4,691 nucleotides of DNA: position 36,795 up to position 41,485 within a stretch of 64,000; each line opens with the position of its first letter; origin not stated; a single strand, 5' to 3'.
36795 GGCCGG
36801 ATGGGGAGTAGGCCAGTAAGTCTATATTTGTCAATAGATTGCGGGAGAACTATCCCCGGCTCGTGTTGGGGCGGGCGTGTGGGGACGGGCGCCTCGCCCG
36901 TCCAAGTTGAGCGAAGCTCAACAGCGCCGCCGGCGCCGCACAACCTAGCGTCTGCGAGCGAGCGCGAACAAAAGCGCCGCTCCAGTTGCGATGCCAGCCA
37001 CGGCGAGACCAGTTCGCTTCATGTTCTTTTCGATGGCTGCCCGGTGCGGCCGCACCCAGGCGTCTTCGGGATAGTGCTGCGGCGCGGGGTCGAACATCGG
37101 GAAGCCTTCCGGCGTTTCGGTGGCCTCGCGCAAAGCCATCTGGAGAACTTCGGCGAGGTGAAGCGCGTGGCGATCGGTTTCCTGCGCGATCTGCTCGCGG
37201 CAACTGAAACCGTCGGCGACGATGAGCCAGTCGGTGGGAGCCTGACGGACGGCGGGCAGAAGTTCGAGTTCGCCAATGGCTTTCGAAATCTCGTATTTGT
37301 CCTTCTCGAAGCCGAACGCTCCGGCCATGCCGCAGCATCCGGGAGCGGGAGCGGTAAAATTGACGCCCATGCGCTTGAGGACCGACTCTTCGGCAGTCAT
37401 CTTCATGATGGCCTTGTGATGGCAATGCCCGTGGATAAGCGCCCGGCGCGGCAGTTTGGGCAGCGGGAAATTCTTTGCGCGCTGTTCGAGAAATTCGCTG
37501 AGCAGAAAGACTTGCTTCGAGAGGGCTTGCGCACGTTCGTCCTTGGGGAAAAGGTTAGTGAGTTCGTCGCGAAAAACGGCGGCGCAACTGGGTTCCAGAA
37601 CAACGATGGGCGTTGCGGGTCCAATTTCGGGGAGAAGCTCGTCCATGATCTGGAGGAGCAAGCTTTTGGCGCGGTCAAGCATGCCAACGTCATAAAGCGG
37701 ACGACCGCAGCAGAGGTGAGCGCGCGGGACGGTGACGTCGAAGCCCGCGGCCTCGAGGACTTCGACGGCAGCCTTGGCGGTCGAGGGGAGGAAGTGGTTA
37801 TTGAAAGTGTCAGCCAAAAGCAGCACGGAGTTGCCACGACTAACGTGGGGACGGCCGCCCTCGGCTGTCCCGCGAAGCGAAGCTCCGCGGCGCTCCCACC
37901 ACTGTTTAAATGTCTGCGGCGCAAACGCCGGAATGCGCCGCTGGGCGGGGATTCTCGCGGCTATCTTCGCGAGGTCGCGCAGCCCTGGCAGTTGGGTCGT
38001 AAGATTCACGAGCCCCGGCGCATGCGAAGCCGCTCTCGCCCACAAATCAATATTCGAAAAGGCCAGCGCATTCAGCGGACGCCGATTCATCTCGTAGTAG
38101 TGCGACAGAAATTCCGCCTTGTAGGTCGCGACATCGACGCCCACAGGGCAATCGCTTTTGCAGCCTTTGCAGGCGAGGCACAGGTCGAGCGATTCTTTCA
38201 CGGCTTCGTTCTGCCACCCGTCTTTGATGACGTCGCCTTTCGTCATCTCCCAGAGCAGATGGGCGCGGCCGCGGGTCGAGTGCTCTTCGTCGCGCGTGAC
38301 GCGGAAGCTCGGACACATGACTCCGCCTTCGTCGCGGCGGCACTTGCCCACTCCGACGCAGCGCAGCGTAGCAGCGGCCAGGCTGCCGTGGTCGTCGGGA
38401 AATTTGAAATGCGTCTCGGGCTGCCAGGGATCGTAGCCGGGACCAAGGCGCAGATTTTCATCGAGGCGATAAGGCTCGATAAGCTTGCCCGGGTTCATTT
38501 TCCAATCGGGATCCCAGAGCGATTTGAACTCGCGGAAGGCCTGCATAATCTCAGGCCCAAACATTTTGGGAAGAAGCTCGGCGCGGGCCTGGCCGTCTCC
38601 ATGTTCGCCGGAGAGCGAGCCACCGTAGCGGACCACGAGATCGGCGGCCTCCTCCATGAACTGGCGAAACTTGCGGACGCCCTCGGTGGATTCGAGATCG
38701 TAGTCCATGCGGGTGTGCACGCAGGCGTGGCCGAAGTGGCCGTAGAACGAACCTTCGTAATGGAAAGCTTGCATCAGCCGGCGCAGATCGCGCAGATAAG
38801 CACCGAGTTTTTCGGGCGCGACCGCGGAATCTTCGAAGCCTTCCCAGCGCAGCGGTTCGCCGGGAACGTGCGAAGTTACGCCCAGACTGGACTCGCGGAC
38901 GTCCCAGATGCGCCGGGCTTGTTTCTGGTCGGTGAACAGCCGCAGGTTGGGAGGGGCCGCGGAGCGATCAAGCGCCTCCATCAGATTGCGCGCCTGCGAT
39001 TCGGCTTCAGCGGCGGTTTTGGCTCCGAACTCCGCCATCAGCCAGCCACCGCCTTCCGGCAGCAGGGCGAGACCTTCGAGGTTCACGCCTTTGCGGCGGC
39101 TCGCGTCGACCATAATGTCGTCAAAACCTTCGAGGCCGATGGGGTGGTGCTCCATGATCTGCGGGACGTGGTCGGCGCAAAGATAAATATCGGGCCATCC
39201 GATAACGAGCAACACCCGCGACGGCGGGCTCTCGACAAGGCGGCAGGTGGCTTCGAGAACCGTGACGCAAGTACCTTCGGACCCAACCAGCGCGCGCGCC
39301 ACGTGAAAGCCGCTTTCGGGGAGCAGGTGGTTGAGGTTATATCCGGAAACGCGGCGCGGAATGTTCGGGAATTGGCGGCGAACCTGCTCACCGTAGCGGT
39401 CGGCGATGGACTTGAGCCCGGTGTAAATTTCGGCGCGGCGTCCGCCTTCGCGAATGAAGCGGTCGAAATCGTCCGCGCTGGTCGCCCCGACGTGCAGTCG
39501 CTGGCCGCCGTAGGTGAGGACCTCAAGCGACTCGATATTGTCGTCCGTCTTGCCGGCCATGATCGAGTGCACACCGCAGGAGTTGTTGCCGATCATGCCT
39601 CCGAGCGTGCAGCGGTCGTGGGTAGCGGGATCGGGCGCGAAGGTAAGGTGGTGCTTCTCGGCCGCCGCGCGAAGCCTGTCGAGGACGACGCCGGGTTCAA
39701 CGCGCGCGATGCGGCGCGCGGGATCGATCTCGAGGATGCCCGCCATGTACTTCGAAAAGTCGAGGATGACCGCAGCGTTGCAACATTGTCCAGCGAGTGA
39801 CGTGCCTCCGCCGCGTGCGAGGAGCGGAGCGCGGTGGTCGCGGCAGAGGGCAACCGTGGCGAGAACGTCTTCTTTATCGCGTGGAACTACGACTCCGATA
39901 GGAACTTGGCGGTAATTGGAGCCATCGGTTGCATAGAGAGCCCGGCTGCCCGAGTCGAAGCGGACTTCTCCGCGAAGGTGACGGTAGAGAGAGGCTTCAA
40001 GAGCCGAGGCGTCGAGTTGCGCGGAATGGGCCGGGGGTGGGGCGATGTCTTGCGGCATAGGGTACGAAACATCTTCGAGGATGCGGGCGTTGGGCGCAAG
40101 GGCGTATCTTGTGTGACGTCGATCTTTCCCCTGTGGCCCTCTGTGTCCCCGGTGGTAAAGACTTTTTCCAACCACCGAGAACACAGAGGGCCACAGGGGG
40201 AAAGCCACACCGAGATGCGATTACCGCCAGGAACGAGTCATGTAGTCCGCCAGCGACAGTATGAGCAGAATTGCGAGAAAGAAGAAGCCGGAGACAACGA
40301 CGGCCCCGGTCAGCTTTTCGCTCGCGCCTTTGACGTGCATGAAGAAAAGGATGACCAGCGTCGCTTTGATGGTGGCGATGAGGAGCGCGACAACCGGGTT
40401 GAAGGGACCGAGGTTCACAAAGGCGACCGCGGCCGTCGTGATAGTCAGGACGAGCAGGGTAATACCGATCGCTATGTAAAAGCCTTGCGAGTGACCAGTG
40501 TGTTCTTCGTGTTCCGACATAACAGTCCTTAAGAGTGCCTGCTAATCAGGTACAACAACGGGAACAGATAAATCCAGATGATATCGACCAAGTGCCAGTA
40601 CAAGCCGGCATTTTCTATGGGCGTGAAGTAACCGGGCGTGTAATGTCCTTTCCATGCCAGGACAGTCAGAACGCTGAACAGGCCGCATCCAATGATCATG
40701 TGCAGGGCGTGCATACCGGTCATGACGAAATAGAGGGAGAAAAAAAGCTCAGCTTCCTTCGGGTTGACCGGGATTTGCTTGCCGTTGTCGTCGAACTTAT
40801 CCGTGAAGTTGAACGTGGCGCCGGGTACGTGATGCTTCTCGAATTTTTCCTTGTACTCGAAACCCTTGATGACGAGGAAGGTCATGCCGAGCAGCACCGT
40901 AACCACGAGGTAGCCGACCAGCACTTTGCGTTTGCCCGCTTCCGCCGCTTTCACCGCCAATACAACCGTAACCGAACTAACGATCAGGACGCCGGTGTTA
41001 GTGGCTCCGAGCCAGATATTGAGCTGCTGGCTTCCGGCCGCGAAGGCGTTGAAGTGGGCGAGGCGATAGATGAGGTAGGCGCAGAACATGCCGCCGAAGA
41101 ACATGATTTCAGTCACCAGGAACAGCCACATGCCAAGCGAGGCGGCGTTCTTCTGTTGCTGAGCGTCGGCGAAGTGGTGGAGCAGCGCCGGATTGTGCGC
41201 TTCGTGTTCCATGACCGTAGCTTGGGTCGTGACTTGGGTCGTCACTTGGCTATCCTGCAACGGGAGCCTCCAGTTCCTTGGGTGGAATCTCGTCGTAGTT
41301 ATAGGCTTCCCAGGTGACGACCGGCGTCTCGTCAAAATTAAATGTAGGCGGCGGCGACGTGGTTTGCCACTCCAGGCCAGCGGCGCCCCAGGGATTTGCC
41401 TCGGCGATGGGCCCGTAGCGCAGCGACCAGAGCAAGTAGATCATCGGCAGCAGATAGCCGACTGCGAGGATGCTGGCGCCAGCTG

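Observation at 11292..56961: Family of long intercistronic hairpins whose arms are tandem short-period (7-nt or ~10-nt) repeats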

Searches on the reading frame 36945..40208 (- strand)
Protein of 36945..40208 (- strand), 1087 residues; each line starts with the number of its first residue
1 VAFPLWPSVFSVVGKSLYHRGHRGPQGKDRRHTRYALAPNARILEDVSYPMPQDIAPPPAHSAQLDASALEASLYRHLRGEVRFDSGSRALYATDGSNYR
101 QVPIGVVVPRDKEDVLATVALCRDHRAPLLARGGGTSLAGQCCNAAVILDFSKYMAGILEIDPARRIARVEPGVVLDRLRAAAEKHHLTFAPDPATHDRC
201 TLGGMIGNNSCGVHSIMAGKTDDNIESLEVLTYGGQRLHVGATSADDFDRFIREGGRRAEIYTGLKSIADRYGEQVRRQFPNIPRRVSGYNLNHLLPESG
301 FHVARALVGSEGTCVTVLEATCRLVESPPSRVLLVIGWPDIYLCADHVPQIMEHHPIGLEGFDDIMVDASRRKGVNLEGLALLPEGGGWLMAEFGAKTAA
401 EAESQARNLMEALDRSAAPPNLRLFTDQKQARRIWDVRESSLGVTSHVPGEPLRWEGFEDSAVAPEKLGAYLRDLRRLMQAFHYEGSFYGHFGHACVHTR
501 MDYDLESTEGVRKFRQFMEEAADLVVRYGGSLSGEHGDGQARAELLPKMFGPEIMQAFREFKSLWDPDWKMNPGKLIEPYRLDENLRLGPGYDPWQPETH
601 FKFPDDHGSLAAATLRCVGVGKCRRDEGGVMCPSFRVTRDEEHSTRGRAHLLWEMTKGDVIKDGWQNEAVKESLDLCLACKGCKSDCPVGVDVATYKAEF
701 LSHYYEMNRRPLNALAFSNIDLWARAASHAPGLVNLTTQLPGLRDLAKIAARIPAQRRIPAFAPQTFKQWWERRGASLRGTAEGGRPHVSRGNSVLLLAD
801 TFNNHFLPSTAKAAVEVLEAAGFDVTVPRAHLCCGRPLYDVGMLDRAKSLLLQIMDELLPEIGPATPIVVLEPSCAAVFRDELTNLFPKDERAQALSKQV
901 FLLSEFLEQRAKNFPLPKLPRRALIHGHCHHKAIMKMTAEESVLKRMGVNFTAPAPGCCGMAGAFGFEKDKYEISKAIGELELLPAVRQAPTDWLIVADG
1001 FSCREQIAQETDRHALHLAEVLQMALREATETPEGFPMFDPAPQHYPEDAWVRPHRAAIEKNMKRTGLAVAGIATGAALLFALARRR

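Call 13: search_protein_families(library=pfam, proteins=[window:36945-40208:-], max_evalue=0.01)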
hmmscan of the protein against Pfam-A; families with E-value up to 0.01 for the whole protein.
window:36945-40208:- (1087 aa): 5 families
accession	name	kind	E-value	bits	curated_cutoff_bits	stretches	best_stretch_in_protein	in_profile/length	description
PF02913.24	FAD-oxidase_C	-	1.9e-44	152.7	21.2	1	328-576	2-248/248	FAD linked oxidases, C-terminal domain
PF01565.28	FAD_binding_4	-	1.3e-38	132.3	26.4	1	103-240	1-138/139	FAD binding domain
PF02754.22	CCG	-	1.3e-09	38.5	20.6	1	805-879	12-84/85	Cysteine-rich domain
PF13183.11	Fer4_8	-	2.1e-09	38.2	27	1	615-691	3-68/68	4Fe-4S dicluster domain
PF13534.11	Fer4_17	-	1.9e-07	31.9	22.2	1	616-692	1-61/61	4Fe-4S dicluster domain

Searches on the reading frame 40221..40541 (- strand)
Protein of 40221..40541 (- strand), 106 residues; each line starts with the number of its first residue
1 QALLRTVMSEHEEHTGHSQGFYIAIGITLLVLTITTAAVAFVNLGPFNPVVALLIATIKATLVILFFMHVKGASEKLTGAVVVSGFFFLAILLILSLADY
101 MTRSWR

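Call 14: search_protein_families(library=pfam, proteins=[window:40221-40541:-], max_evalue=0.01)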
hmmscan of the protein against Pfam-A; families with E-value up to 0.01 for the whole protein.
window:40221-40541:- (106 aa): 1 family
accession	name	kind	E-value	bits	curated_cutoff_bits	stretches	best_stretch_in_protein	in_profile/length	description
PF03626.19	COX4_pro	-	8.4e-12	45.8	28.9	1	25-92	3-71/72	Prokaryotic Cytochrome C oxidase subunit IV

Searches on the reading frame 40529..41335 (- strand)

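Call 14: search_protein_families(library=pfam, proteins=[window:40529-41335:-], max_evalue=0.01)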
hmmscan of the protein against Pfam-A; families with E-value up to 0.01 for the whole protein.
window:40529-41335:- (268 aa): 1 family
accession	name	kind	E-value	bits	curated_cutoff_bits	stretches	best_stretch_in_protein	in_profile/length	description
PF00510.24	COX3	-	1.9e-20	74.3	23.8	2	198-263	190-255/258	Cytochrome c oxidase subunit III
